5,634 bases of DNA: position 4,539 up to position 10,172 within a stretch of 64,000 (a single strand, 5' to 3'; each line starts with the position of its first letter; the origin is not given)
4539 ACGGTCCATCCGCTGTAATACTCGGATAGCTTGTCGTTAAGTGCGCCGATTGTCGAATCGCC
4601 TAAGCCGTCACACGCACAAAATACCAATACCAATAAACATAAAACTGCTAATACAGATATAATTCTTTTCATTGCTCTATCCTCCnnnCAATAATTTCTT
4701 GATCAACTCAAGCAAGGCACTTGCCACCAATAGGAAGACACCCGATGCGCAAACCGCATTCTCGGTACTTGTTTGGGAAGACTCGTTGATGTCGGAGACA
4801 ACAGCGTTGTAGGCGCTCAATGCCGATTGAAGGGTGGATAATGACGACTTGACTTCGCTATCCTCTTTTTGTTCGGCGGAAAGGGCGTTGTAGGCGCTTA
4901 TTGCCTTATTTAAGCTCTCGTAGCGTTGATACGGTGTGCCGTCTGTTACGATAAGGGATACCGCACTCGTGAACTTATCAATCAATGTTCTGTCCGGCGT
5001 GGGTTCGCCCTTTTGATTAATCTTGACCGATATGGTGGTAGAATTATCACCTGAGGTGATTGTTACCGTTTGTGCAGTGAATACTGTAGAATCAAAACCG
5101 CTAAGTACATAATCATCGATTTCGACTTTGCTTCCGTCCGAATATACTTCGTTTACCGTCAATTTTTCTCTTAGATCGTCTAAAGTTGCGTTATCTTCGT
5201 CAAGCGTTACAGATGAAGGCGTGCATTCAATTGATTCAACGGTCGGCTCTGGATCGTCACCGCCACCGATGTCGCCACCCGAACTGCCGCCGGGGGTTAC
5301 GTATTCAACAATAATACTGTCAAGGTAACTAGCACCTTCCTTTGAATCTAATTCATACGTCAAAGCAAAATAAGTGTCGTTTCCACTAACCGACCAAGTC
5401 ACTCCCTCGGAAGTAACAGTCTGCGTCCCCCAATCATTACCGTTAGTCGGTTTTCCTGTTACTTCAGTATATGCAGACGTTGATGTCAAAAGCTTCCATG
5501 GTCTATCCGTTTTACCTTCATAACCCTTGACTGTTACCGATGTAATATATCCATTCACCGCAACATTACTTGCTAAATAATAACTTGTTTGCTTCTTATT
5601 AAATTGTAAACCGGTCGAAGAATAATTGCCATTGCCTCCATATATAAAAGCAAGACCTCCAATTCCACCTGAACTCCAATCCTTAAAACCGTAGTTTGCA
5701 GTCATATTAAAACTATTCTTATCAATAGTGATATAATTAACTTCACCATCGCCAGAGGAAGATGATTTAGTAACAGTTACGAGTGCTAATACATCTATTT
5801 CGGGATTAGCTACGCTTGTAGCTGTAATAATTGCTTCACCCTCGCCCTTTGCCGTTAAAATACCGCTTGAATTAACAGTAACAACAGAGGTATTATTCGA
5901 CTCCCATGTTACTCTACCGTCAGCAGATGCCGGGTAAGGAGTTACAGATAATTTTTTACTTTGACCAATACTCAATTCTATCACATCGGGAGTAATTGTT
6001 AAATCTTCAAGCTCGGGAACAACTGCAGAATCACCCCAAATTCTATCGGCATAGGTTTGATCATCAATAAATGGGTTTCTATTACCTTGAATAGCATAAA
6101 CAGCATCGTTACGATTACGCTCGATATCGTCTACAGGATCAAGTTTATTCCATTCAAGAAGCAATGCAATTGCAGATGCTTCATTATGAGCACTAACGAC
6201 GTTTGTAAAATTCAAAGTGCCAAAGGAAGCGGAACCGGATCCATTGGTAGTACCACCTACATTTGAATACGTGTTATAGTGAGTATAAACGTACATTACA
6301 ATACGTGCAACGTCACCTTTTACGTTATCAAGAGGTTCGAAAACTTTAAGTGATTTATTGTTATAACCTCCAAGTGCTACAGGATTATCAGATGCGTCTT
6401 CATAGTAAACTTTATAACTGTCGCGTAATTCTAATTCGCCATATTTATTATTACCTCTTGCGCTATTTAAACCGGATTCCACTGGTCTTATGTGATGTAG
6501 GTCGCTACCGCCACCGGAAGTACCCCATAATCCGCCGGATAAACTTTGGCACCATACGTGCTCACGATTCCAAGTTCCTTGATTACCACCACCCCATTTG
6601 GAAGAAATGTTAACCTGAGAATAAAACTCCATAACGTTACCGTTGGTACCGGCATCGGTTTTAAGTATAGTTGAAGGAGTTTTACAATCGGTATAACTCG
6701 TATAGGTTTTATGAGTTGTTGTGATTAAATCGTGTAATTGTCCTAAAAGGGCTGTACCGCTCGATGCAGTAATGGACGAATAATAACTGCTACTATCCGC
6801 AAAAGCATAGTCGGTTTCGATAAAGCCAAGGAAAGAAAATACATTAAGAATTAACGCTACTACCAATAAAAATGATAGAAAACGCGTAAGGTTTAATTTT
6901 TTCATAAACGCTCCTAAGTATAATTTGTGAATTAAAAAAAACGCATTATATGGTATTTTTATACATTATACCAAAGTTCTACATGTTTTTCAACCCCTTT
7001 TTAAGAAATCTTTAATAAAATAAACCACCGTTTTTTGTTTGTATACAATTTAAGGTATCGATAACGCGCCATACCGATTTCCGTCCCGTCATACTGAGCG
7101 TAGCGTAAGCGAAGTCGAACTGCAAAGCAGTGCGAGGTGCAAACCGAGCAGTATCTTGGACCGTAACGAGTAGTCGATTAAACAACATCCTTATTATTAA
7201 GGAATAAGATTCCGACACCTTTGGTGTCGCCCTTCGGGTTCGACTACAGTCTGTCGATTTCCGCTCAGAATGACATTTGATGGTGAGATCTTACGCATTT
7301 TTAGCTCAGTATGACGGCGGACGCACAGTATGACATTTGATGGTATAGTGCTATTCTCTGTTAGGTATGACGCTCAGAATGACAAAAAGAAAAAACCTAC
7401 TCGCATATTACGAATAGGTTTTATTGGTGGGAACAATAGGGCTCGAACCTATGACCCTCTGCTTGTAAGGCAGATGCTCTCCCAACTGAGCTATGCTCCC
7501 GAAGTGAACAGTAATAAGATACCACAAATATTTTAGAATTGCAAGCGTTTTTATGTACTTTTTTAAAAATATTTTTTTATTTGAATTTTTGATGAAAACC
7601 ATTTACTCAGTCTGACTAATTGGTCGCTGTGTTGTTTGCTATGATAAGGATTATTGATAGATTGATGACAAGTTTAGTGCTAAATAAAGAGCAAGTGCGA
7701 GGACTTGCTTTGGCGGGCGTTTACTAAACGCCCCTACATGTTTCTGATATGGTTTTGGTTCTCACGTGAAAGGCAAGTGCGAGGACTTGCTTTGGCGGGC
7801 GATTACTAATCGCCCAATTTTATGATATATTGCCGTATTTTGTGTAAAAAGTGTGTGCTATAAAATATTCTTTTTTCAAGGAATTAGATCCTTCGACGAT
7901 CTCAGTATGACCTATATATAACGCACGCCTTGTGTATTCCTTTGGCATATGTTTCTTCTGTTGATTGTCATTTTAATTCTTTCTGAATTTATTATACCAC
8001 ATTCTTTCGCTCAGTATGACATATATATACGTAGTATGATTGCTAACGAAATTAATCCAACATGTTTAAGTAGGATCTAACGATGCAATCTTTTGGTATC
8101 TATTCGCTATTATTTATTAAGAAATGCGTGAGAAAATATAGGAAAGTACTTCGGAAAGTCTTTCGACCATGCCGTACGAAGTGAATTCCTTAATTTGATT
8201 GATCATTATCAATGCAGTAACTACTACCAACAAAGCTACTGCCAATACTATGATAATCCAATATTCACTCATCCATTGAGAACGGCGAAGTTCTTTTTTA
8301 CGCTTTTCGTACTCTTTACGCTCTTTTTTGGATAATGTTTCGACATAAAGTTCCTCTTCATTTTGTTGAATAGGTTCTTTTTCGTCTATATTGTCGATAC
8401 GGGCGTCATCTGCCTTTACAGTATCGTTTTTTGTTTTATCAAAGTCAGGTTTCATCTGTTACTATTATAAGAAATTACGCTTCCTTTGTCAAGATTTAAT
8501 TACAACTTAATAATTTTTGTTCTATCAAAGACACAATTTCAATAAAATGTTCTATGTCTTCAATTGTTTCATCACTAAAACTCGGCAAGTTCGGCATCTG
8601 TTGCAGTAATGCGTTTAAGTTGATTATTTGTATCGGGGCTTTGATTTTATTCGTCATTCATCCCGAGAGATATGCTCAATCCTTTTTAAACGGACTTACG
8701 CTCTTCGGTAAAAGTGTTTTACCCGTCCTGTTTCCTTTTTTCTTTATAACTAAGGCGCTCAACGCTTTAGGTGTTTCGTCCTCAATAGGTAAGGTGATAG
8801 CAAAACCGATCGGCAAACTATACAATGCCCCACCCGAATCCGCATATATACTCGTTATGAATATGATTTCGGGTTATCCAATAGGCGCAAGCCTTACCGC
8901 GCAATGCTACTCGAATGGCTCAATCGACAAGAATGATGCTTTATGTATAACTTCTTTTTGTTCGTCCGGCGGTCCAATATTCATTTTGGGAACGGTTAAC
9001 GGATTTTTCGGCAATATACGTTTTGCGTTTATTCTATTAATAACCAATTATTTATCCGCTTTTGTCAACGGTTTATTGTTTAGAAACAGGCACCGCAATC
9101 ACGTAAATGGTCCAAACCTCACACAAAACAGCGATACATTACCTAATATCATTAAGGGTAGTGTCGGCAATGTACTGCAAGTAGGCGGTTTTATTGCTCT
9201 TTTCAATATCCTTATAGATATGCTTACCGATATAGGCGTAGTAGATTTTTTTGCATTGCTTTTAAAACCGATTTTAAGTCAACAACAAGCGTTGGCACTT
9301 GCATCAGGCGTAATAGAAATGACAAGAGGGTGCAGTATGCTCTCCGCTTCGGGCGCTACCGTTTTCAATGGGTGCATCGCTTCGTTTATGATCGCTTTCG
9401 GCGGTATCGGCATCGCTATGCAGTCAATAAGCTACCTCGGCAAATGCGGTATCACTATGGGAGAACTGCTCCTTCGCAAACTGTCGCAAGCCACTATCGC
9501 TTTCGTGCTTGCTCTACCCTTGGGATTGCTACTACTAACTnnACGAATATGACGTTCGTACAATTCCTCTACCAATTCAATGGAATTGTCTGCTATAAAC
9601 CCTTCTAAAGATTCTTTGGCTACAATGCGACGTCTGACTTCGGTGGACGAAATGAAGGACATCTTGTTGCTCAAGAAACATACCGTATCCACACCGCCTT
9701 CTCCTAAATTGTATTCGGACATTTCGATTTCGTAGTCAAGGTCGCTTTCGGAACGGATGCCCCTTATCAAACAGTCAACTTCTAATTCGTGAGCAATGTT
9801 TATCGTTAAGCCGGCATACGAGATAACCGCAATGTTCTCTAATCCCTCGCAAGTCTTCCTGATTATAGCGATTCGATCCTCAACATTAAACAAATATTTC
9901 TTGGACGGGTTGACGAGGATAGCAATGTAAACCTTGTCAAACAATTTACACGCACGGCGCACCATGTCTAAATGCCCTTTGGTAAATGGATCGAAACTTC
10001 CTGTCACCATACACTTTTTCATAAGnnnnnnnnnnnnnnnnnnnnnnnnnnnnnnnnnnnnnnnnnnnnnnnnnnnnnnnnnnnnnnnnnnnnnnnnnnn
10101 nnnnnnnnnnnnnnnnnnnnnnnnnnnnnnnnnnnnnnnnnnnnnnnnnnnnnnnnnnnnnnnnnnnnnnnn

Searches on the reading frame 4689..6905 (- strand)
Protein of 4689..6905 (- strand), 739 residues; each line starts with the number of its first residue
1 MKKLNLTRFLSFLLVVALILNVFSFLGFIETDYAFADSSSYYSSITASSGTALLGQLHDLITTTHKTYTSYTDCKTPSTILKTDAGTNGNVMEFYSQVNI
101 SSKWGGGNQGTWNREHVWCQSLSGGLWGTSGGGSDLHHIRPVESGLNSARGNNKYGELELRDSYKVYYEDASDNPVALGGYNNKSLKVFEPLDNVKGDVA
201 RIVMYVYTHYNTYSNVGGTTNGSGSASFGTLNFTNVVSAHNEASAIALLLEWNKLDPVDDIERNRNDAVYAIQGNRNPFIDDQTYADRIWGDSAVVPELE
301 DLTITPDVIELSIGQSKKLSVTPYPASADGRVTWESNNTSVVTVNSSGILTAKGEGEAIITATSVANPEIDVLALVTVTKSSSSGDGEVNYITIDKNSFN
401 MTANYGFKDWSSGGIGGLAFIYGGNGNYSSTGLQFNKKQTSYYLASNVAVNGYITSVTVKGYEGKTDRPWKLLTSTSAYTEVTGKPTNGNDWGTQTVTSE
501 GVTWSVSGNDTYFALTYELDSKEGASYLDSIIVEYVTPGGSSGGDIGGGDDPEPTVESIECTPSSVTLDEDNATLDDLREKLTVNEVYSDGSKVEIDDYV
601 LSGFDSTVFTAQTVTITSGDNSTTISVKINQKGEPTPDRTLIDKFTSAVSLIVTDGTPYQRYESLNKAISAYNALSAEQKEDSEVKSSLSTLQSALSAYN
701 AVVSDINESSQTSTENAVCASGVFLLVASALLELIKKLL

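Call 25: search_protein_families(library=pfam, proteins=[window:4689-6905:-], max_evalue=0.001)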
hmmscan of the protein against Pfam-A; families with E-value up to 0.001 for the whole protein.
window:4689-6905:- (739 aa): 3 families
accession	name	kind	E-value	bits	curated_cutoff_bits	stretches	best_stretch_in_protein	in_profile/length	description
PF04231.19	Endonuclease_1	-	2.8e-36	125.9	25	1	56-282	8-233/235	Endonuclease I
PF02368.24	Big_2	-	5.8e-12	45.8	22.8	1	302-364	5-68/79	Bacterial Ig-like domain (group 2)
PF07523.18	Big_3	-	0.00013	22.6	21.2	1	581-628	18-67/68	Bacterial Ig-like domain (group 3)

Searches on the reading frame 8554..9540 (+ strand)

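Call 25: search_protein_families(library=pfam, proteins=[window:8554-9540:+], max_evalue=0.001)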
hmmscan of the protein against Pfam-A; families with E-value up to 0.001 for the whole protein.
window:8554-9540:+ (329 aa): 1 family
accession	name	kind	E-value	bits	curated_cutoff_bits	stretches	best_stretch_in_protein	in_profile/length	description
PF07670.19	Gate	-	1.5e-11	45.1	29.6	1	54-143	3-94/104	Nucleoside recognition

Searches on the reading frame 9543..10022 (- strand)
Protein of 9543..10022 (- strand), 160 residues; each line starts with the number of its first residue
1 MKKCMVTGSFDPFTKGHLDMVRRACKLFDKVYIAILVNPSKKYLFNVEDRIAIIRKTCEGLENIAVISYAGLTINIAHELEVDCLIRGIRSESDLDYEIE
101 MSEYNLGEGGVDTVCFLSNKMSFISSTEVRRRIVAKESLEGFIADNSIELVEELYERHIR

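Call 26: search_protein_families(library=pfam, proteins=[window:9543-10022:-], max_evalue=0.001)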
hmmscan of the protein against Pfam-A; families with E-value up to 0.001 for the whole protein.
window:9543-10022:- (160 aa): 2 families
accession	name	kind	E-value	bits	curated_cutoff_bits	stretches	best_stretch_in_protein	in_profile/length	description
PF01467.32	CTP_transf_like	-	4.9e-22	79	21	1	6-132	2-133/133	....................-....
PF08218.17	Citrate_ly_lig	-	6.3e-08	32.9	20.9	1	11-69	9-65/182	Citrate lyase ligase C-terminal domain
